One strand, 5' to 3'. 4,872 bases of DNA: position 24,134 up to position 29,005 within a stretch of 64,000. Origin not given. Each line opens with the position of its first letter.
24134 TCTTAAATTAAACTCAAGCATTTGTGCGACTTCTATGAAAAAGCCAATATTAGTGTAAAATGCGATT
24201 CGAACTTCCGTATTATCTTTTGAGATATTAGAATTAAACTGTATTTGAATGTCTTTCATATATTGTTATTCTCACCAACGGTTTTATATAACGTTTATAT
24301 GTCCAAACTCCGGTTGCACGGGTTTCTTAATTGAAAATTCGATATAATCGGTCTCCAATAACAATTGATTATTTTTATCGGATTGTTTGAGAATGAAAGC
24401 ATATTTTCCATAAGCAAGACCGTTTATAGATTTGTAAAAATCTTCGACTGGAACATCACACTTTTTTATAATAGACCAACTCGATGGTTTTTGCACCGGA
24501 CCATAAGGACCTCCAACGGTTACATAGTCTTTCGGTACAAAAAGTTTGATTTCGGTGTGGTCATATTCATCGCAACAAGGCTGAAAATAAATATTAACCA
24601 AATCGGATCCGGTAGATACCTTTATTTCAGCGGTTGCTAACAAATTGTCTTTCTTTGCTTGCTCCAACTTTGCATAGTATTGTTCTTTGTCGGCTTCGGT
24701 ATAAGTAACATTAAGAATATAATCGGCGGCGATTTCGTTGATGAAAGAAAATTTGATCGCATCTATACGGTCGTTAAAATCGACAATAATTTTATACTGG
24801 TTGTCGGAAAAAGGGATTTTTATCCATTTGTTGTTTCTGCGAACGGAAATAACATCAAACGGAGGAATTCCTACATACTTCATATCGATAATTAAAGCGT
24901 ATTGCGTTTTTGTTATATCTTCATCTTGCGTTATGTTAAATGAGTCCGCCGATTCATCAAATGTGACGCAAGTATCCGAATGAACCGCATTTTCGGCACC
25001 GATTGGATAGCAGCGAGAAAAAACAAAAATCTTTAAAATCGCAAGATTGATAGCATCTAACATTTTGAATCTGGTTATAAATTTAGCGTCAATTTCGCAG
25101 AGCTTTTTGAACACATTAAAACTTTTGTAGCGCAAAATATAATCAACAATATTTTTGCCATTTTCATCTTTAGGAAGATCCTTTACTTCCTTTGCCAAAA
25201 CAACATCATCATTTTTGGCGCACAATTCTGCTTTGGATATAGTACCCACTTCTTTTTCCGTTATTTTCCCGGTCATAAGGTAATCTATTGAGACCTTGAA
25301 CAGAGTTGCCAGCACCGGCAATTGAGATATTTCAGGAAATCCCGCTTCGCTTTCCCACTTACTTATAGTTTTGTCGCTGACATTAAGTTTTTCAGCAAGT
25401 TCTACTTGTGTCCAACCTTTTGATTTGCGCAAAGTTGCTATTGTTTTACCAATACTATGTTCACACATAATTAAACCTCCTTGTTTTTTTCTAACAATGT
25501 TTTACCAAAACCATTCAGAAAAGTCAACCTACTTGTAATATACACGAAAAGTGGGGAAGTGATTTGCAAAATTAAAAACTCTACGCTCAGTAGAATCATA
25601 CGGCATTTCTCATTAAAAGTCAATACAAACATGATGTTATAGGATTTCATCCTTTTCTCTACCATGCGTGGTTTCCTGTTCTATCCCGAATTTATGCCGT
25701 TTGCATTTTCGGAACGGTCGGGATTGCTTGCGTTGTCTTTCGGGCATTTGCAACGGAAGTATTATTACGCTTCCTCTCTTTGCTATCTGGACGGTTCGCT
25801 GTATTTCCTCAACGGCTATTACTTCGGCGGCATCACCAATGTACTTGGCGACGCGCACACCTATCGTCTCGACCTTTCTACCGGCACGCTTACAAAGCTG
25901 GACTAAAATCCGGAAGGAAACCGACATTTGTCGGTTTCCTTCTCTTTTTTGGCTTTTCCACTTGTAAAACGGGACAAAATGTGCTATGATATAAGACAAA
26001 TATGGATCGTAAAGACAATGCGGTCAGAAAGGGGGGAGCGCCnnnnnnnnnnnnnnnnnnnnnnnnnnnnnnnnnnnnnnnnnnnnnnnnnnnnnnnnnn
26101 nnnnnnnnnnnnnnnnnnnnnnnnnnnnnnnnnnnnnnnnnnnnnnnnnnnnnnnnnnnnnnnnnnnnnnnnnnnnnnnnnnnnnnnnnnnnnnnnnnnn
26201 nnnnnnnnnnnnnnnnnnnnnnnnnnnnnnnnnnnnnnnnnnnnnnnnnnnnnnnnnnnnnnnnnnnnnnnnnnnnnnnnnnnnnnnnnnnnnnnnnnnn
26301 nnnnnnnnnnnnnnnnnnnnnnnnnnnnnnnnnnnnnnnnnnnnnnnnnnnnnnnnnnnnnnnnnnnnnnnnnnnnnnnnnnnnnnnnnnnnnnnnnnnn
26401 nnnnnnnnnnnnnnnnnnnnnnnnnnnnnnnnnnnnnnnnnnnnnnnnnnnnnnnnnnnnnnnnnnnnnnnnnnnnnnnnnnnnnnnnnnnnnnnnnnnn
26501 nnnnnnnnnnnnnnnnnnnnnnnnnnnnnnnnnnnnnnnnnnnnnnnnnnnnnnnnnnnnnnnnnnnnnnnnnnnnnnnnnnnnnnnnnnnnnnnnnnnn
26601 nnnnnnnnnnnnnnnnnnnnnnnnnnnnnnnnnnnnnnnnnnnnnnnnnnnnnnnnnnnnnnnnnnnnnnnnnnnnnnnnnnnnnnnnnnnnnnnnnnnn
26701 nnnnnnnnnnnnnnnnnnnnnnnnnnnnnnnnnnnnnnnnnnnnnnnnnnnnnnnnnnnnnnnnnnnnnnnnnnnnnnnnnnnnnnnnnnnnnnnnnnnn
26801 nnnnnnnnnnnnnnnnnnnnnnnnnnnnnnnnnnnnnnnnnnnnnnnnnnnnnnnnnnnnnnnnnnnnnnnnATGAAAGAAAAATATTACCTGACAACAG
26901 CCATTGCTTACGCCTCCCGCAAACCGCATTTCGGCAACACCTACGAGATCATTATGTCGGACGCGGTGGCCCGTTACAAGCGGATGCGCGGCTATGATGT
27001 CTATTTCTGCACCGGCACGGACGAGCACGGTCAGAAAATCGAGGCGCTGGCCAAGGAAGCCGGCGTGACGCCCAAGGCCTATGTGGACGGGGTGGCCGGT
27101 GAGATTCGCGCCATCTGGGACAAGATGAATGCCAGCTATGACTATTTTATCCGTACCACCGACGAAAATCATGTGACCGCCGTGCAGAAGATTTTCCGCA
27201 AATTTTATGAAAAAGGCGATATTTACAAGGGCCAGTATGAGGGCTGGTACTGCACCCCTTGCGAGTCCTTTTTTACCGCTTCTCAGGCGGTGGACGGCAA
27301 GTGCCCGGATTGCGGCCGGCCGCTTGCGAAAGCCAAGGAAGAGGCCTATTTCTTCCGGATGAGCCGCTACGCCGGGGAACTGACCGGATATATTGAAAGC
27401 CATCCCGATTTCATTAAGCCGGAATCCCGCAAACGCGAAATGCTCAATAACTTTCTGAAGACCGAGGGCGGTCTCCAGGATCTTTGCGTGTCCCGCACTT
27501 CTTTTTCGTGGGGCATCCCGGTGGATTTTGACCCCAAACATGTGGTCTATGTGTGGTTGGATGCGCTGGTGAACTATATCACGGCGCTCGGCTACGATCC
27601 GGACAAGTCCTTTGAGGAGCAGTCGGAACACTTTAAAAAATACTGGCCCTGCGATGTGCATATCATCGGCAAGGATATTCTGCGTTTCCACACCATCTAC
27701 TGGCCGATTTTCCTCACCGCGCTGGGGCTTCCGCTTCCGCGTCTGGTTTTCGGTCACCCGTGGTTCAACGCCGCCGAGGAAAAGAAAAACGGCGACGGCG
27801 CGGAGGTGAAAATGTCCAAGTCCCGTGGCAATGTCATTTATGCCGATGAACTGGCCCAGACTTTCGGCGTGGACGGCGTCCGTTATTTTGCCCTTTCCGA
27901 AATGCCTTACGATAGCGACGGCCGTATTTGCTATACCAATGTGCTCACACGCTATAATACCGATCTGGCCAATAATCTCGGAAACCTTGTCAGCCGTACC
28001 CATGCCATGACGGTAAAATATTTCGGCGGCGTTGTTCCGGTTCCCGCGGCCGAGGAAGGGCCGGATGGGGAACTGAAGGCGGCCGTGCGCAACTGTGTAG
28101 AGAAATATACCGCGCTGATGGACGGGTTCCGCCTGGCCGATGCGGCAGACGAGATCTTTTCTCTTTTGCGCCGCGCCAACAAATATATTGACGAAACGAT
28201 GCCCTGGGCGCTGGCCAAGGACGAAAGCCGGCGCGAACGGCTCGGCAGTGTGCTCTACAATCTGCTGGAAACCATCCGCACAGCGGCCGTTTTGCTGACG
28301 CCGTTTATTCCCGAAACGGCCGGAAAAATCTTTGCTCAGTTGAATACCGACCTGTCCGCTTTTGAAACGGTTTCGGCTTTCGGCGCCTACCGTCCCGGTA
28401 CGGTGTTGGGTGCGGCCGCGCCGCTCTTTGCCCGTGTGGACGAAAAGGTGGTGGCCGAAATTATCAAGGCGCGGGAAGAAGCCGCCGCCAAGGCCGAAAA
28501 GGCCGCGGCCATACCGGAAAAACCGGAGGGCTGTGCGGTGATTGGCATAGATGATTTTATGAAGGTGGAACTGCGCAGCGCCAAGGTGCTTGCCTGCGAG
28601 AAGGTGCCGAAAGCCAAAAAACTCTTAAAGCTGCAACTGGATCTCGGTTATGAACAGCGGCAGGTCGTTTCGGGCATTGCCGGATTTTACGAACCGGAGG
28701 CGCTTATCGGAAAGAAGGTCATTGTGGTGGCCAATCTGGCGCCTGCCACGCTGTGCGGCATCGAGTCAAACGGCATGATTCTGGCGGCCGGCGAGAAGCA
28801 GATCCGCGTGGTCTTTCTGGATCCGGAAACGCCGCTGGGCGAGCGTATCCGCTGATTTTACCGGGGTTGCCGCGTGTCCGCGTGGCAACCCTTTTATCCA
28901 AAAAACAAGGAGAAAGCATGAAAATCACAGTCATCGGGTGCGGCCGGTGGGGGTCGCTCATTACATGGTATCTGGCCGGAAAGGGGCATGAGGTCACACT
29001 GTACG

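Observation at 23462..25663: AT-rich 2.2-kb island with a self-contained two-gene operon, wedged between two gene remnants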

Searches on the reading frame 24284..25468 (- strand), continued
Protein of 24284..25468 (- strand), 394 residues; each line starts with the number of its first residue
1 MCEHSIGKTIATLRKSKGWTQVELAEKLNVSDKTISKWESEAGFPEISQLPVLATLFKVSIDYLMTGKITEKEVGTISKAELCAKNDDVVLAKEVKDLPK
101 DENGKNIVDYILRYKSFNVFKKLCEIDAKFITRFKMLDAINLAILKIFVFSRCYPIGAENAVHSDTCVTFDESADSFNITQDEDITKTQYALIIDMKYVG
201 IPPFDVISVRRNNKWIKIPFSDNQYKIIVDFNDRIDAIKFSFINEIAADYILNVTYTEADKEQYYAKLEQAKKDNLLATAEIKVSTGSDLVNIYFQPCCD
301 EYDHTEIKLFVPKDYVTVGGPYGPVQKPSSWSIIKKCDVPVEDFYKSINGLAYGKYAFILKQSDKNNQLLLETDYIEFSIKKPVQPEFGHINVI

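Call 43: fold_search(model_id=the predicted structure, library=pdb)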
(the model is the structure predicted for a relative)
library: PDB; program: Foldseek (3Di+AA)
matches with E <= 10: 1833; with E <= 0.001: 154
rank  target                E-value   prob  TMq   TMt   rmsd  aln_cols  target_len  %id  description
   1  5j12_C                3.7e-06  1.00  0.23  0.30  15.6       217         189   12  Structure of human TSLP:TSLPR in complex with mouse IL-7Ralpha (released 2017-04-05)
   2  5m5e_B                1.1e-05  1.00  0.25  0.32  17.0       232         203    7  Crystal structure of a interleukin-2 variant in complex with interleukin-2 receptor (released 2017-05-03)
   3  5j11_C                1.8e-05  1.00  0.22  0.30  15.9       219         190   11  Structure of human TSLP in complex with TSLPR and IL-7Ralpha (released 2017-04-05)
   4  7s2r_A                1.9e-05  1.00  0.23  0.30  14.4       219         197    8  nanobody bound to IL-2Rg (released 2022-03-30)
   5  1qr4_A                2.0e-05  1.00  0.23  0.33  14.6       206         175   10  TWO FIBRONECTIN TYPE-III DOMAIN SEGMENT FROM CHICKEN TENASCIN (released 1999-06-28)
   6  3se3_A                2.0e-05  1.00  0.22  0.21  21.1       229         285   11  human IFNa2-IFNAR ternary complex (released 2011-08-31)
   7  5e53_A                2.1e-05  1.00  0.29  0.27  16.4       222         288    8  Crystal structure of chicken CNTN1 FN1-FN3 domains (released 2016-08-31)
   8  5n9b                  2.1e-05  1.00  0.27  0.29  11.5       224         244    9  Crystal Structure of unliganded human IL-17RA (released 2018-06-13)
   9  9p6s_C                2.3e-05  1.00  0.25  0.36  13.6       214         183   14  Cryo-EM structure of human integrin alpha5beta1 in complex with fibronectin (FN 7-10) (released 2026-03-25)
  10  8ent_C                2.5e-05  1.00  0.21  0.28  15.9       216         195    9  Interleukin-21 signaling complex with IL-21R and IL-2Rg (released 2023-06-28)
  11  3r8q                  3.1e-05  1.00  0.24  0.24  15.0       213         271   11  Structure of Fibronectin domain 12-14 (released 2012-04-11)
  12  8k4q_C                4.6e-05  1.00  0.25  0.32  16.3       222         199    8  Crystal structure of nanobody HuNb103 bound to human interleukin-4 receptor subunit alpha (released 2024-06-26)
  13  4fxt_J                4.8e-05  1.00  0.20  0.27  21.1       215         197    7  Crystal structure of a DUF3823 family protein (BACOVA_02663) from Bacteroides ovatus ATCC 8483 at 2.77 A resolution (released 2012-07-25)
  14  7e72_E                5.7e-05  1.00  0.28  0.37  16.8       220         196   12  Crystal structure of Tie2-agonistic antibody in complex with human Tie2 Fn2-3 (released 2021-11-10)
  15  5e53_C                6.0e-05  1.00  0.29  0.26  17.5       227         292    8  Crystal structure of chicken CNTN1 FN1-FN3 domains (released 2016-08-31)
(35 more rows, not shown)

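Call 46: search_solved_structures(query=A3, max_evalue=1)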
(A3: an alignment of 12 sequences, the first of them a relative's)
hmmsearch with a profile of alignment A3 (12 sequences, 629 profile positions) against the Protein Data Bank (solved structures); distinct sequences matched with E-value up to 1: 39.
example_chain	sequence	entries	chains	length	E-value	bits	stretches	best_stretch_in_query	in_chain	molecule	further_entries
7t8i_A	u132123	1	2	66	2.8e-10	42.8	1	6-66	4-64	Phage element (ICEBs1)transcriptional regulator (Xre family)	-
8tac_A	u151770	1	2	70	6.5e-08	35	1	5-60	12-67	DBP48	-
3qq6_A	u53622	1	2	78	3e-07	32.8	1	4-70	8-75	HTH-type transcriptional regulator sinR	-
9sf2_A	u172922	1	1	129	8.9e-07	31.2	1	6-71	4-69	Transcriptional regulator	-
5tn0_A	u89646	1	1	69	3.5e-06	29.3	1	7-70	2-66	HTH-type transcriptional regulator SinR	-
1b0n_A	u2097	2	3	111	9.1e-06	27.9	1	7-71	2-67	PROTEIN (SINR PROTEIN) | HTH-TYPE TRANSCRIPTIONAL REGULATOR SINR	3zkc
1adr_A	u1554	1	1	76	2e-05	26.8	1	6-75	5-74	P22 C2 REPRESSOR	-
3op9_A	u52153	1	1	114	4.7e-05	25.5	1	3-72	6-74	Pli0006 protein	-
2r1j_L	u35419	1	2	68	6.3e-05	25.1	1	6-68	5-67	Repressor protein C2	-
3jxb_C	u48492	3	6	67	8.6e-05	24.7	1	7-68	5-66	Repressor protein C2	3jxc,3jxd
1sq8_A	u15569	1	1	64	0.00014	24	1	8-68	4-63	dh434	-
2p5t_A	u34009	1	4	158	0.00018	23.6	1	7-63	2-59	Putative transcriptional regulator PezA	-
9k3w_A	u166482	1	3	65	0.00033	22.8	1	10-63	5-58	Transcriptional regulator, PbsX family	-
3hs3_A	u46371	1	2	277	0.00063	21.8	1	394-508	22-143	Ribose operon repressor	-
3bs3_A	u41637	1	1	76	0.0013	20.8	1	17-70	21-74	Putative DNA-binding protein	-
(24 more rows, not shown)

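Call 49: search_protein_families(library=pfam, alignment_id=A3, max_evalue=0.01)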
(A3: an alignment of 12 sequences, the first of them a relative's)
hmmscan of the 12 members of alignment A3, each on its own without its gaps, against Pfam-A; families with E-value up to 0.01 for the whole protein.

A. member 1, P0045 (632 aa): 8 families
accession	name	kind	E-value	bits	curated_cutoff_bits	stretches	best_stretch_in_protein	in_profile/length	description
PF01381.28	HTH_3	-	1.2e-10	41.7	23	1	10-64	1-55/55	Helix-turn-helix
PF12844.13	HTH_19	-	1.7e-09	37.9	30.2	1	7-68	1-62/64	Helix-turn-helix domain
PF13560.12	HTH_31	-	2e-06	28.4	27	1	7-60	3-57/64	Helix-turn-helix domain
PF07022.19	Phage_CI_repr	-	0.00015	22.5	22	1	21-68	15-61/65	Bacteriophage CI repressor helix-turn-helix domain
PF18735.6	HEPN_RiboL-PSP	-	0.00046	20.6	28.4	1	562-632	97-181/191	RiboL-PSP-HEPN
PF08279.18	HTH_11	-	0.0033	17.7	25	0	11-37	7-34/55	HTH domain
PF04545.22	Sigma70_r4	-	0.0039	17.1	24.1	0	12-42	14-44/50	Sigma-70, region 4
PF13384.12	HTH_23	-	0.0078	16.5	24.6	0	13-38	13-37/50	Homeodomain-like domain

B. families by the number of members that match (of 12 scanned): 10 families
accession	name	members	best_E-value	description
PF01381.28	HTH_3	12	1.7e-16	Helix-turn-helix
PF12844.13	HTH_19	12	4.7e-14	Helix-turn-helix domain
PF13560.12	HTH_31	12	2.5e-08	Helix-turn-helix domain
PF07022.19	Phage_CI_repr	11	1.2e-07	Bacteriophage CI repressor helix-turn-helix domain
PF18735.6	HEPN_RiboL-PSP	7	4.7e-05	RiboL-PSP-HEPN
PF08279.18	HTH_11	4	0.0033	HTH domain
PF04545.22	Sigma70_r4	3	0.0025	Sigma-70, region 4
PF13744.12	HTH_37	3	0.0046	Helix-turn-helix domain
PF13643.11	DUF4145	1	0.00034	Domain of unknown function (DUF4145)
PF13384.12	HTH_23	1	0.0078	Homeodomain-like domain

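Call 79: search_dna_similar(query=P0001, collection=phages, mode=protein, max_evalue=0.001)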
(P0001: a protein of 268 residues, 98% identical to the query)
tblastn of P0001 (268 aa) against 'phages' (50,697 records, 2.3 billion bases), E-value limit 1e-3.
No match.

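Call 81: find_related_loci(query=A2, collection=viral_contigs, flank=8000)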
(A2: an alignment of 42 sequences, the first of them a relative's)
Query A2 (268 aa) in viral_contigs; peptide patterns used: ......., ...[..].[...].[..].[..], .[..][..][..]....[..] (x = any residue, [..] = any of these).
27 stretches matched a pattern; 2 encode a relative of the query (tblastn E <= 1e-3); 2 distinct loci.
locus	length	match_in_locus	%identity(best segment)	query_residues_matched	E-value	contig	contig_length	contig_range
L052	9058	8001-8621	33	49-256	7e-25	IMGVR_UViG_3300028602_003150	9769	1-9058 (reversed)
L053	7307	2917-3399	36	90-255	1e-24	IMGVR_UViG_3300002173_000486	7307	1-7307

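Call 89: search_protein_families(library=padloc, proteins=[L053:455-2644:+, L053:2647-3402:+], max_evalue=0.01)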
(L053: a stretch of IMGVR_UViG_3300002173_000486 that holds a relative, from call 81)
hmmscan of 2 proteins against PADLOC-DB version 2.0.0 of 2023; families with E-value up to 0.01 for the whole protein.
L053:455-2644:+ (729 aa): 17 families
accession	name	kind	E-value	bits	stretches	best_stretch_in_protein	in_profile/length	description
PDLC03947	RmrA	-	1.4e-10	38.5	1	15-83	10-78/383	-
PDLC02926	HTH_VI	-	2.3e-10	38.6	1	17-86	2-70/92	-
PDLC03951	RmrA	-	7.3e-10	36.4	1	19-80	11-72/400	-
PDLC04142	capH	-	1.7e-09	36.6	1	12-82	2-72/103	capH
PDLC03954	RmrA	-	2.4e-09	34.6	1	18-80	12-74/380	-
PDLC03945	RmrA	-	2.9e-08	31.3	1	20-88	6-74/394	-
PDLC03952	RmrA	-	1.5e-07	28.6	1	17-80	23-86/395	-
PDLC03667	Control_protein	-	8.2e-06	24.1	1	19-109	4-98/101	control protein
PDLC03948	RmrA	-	8.4e-06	22.9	1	18-79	10-71/397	-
PDLC03956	RmrA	-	9.6e-06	22.9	1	18-84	10-77/399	-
PDLC03944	RmrA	-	1.1e-05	22.7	1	18-79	8-69/384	-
PDLC03955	RmrA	-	1.8e-05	22.2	1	23-79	27-83/371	-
PDLC03949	RmrA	-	2.1e-05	21.6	1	19-80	5-66/363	-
PDLC04775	PDC-M69A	-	9.2e-05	20.9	1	15-82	6-73/113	-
PDLC04760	PDC-M64C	-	0.00047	18.5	1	16-71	26-81/93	-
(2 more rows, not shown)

L053:2647-3402:+ (251 aa): 0 families

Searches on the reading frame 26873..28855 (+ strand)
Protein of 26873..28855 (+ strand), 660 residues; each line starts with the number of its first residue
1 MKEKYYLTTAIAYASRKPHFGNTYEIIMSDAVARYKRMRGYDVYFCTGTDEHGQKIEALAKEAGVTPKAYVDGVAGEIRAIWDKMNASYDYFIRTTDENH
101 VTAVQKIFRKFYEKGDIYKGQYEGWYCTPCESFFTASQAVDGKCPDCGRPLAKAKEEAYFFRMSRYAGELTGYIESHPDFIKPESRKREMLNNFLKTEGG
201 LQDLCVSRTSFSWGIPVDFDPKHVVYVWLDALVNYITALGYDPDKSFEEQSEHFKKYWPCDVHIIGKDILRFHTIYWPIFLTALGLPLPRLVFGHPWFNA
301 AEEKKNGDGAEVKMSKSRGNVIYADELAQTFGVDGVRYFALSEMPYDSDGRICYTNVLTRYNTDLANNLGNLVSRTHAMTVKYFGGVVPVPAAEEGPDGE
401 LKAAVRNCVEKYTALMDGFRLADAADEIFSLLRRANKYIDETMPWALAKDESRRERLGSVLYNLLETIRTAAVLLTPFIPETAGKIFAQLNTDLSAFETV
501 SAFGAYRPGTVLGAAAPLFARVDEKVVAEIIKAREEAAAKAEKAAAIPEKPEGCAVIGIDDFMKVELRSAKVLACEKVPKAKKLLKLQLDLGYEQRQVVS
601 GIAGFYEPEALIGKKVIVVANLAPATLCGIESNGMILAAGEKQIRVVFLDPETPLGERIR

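Call 84: list_cluster_members(proteins=[window:26873-28855:+, L018:12665-13960:-, L018:11870-12637:-, L018:42-1025:-, L002:12654-13502:-, L039:2522-3226:-, L046:11726-14143:+])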
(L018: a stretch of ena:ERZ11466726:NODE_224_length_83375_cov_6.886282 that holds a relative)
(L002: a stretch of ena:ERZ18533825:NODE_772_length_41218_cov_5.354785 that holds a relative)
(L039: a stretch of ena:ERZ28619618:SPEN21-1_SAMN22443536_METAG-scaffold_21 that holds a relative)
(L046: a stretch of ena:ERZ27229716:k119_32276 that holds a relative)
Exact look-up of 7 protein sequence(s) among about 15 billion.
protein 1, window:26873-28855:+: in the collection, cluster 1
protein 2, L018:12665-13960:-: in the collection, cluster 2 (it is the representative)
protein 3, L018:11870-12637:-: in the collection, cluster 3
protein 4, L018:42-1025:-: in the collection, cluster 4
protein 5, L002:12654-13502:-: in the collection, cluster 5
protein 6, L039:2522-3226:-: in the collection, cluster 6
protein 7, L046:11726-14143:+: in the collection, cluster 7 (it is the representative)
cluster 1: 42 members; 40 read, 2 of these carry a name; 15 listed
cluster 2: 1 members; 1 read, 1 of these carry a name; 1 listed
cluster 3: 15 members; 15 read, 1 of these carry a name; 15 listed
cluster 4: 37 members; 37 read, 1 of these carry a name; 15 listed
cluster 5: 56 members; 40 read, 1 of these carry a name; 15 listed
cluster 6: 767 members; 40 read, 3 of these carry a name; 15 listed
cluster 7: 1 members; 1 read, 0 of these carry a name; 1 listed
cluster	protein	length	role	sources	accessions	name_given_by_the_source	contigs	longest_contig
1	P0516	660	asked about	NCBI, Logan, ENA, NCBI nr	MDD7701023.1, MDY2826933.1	MAG: methionine--tRNA ligase [Eubacteriales bacterium] | methionine--tRNA ligase [Eubacteriales bacterium]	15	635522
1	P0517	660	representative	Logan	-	-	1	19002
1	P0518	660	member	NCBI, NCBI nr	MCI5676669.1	MAG: methionine--tRNA ligase [Clostridia bacterium] | methionine--tRNA ligase [Clostridia bacterium]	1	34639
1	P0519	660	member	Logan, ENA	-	-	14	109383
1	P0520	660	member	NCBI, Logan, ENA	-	-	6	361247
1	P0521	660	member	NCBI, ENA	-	-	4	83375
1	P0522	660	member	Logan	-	-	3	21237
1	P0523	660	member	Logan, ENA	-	-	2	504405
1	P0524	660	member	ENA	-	-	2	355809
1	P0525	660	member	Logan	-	-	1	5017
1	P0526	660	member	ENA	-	-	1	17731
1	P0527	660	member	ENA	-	-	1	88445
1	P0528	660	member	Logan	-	-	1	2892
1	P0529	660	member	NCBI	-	-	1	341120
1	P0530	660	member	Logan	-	-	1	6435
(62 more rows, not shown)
